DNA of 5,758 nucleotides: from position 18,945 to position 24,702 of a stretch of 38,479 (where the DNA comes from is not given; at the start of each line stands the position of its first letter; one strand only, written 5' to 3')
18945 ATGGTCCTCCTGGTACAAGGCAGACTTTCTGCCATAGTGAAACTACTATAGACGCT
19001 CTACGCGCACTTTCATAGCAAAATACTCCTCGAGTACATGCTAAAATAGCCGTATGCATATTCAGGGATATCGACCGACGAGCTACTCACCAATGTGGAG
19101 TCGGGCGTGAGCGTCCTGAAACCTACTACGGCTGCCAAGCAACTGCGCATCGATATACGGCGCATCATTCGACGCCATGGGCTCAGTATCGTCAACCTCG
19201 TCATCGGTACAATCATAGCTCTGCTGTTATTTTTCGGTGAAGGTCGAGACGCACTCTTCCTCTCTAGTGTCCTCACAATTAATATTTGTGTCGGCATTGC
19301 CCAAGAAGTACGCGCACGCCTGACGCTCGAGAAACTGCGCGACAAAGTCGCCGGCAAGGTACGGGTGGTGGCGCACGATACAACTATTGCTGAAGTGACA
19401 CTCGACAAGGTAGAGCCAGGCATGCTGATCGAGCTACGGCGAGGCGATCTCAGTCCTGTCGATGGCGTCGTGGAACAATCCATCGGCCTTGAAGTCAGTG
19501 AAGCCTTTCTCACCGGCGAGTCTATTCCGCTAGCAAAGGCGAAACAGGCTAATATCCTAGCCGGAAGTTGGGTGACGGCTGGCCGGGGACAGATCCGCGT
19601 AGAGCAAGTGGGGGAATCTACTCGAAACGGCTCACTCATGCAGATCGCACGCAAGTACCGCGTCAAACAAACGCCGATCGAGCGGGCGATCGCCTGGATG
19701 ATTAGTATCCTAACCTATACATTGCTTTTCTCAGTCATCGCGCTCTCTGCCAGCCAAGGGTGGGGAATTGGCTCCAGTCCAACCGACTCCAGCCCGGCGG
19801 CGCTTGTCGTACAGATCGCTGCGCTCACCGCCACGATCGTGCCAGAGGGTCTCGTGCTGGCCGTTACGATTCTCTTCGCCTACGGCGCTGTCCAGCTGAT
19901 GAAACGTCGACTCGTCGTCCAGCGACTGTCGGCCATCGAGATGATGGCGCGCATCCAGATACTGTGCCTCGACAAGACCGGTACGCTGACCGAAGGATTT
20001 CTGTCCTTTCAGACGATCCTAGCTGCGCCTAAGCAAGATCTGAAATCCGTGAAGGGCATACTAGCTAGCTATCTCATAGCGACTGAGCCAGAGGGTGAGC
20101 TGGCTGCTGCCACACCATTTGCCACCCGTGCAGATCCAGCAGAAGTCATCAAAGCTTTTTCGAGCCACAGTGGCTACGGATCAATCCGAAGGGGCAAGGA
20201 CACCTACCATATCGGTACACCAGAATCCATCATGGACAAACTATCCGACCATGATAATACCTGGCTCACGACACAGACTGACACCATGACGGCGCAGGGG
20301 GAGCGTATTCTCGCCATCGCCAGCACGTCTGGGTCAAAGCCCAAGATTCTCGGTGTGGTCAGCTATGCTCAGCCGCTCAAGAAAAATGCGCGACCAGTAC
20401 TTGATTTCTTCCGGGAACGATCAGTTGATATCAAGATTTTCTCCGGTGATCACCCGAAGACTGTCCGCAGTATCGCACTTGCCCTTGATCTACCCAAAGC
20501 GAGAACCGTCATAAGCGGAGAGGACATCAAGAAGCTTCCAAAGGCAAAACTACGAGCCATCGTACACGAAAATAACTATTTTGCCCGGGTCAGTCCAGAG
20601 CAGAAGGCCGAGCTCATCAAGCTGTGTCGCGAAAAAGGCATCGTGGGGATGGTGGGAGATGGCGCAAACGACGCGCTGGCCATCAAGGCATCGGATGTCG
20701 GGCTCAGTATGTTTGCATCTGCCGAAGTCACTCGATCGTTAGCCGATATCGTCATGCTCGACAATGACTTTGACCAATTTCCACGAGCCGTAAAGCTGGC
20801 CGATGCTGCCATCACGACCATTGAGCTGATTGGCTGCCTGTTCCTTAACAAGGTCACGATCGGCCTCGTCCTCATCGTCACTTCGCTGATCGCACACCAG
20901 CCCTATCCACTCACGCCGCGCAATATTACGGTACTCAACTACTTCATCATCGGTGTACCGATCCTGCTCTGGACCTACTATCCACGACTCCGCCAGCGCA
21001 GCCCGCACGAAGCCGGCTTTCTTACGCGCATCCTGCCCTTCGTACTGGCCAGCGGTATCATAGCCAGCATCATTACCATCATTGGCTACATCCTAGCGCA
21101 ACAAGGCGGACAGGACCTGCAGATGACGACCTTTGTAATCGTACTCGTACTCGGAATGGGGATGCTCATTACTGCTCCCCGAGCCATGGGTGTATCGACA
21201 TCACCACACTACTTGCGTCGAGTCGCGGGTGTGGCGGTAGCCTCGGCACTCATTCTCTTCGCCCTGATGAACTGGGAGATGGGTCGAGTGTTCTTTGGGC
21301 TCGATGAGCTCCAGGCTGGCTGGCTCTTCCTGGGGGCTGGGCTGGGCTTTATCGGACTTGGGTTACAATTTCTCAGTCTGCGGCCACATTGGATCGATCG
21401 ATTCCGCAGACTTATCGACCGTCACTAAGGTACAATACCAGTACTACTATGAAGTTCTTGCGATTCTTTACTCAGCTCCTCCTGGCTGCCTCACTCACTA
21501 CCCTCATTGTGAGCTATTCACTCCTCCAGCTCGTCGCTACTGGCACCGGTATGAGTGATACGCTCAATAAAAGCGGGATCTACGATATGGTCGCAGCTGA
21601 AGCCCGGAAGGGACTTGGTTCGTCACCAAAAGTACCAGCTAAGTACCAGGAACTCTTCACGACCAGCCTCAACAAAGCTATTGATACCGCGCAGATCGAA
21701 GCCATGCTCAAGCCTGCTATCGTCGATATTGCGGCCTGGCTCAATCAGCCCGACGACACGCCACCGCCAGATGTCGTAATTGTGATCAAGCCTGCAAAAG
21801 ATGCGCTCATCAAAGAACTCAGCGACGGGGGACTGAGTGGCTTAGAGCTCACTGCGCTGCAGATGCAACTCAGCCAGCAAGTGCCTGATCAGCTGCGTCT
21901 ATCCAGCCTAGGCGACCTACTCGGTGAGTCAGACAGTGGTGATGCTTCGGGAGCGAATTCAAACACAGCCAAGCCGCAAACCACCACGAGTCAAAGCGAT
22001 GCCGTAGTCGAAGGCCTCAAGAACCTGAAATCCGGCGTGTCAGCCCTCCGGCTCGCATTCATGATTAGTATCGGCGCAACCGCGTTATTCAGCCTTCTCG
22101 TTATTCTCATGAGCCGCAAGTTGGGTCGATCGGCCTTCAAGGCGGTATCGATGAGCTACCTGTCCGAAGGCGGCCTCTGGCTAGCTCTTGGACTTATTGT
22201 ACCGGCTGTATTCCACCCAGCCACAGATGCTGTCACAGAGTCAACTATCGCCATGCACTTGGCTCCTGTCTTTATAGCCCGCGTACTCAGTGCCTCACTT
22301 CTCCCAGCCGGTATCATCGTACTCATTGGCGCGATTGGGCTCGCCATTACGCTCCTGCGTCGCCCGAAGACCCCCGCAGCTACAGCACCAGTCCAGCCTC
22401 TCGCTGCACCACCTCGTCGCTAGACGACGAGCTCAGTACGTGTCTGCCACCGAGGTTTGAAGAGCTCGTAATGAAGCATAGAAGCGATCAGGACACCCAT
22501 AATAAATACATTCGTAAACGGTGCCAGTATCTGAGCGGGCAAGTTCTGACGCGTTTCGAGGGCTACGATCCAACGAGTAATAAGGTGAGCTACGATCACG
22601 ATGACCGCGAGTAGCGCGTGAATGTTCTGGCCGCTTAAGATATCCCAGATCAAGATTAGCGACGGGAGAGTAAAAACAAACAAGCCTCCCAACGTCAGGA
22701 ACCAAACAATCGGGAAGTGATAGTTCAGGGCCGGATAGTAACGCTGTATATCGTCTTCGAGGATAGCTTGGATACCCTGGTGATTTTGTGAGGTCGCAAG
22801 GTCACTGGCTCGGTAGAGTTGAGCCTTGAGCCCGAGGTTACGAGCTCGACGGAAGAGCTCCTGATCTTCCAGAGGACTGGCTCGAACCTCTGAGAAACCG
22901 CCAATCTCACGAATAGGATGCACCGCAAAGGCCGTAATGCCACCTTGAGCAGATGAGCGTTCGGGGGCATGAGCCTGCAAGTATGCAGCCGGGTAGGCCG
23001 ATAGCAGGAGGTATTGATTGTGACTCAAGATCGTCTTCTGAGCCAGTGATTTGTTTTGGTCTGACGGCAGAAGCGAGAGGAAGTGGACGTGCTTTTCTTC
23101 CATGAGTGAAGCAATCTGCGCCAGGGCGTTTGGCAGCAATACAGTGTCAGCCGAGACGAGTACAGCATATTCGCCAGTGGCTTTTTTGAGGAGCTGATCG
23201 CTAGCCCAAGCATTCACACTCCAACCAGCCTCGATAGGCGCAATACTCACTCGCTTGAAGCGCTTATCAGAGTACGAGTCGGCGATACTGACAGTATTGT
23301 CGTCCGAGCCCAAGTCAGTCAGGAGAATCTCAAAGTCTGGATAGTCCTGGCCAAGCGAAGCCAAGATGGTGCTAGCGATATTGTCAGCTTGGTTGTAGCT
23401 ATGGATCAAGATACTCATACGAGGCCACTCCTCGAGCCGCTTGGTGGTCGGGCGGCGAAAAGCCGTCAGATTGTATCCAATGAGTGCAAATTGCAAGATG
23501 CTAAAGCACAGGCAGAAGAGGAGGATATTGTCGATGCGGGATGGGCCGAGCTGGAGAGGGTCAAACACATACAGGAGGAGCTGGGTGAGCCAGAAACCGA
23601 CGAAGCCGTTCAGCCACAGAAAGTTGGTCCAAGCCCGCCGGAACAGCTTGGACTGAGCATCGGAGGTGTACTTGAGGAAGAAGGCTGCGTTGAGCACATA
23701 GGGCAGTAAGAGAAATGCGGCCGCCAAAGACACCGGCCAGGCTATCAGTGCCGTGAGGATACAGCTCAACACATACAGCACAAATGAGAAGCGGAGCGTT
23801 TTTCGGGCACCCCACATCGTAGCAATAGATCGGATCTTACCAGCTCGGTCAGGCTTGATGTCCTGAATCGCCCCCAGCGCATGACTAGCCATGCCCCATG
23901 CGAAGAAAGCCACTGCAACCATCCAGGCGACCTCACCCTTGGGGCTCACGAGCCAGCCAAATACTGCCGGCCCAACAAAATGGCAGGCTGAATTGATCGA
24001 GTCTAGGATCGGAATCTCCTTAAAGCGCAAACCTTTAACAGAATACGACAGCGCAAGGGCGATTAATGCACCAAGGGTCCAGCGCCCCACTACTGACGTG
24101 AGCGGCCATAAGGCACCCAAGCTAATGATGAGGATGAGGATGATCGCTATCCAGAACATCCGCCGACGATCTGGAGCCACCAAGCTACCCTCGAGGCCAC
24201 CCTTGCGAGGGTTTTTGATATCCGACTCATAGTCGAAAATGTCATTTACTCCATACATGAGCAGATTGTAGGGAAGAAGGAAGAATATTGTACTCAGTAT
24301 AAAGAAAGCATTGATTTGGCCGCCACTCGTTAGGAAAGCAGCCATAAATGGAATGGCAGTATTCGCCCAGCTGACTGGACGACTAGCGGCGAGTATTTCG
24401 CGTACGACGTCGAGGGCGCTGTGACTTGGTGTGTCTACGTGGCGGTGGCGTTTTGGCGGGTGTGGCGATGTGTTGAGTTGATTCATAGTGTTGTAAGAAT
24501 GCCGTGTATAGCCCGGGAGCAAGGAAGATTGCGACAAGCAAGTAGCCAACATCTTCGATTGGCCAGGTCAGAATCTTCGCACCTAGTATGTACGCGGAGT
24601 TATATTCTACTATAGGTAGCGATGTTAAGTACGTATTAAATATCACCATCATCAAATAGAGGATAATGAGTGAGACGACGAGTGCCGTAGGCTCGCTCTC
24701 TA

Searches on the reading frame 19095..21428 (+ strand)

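Call 21: search_protein_families(library=pfam, proteins=[window:19095-21428:+], max_evalue=0.00001)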
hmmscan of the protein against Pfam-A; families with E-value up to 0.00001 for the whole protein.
window:19095-21428:+ (777 aa): 2 families
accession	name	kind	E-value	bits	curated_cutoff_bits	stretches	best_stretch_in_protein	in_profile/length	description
PF00122.25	E1-E2_ATPase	-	3.8e-29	101.9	28.1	1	87-271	5-181/181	E1-E2 ATPase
PF00702.32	Hydrolase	-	5.5e-15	56.7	26.4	1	288-533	2-190/191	haloacid dehalogenase-like hydrolase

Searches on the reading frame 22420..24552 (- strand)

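Call 21: search_protein_families(library=pfam, proteins=[window:22420-24552:-], max_evalue=0.00001)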
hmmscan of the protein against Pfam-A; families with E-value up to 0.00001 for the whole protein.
window:22420-24552:- (710 aa): 3 families
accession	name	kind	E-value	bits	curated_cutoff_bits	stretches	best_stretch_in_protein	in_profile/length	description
PF01040.23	UbiA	-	1.2e-23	84.1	34.2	1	69-310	6-245/250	UbiA prenyltransferase family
PF00535.33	Glycos_transf_2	-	5.4e-17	62.7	23.3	1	380-488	1-108/168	Glycosyl transferase family 2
PF13641.12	Glyco_tranf_2_3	-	3.3e-11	44.1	27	1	377-580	1-204/230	Glycosyltransferase like family 2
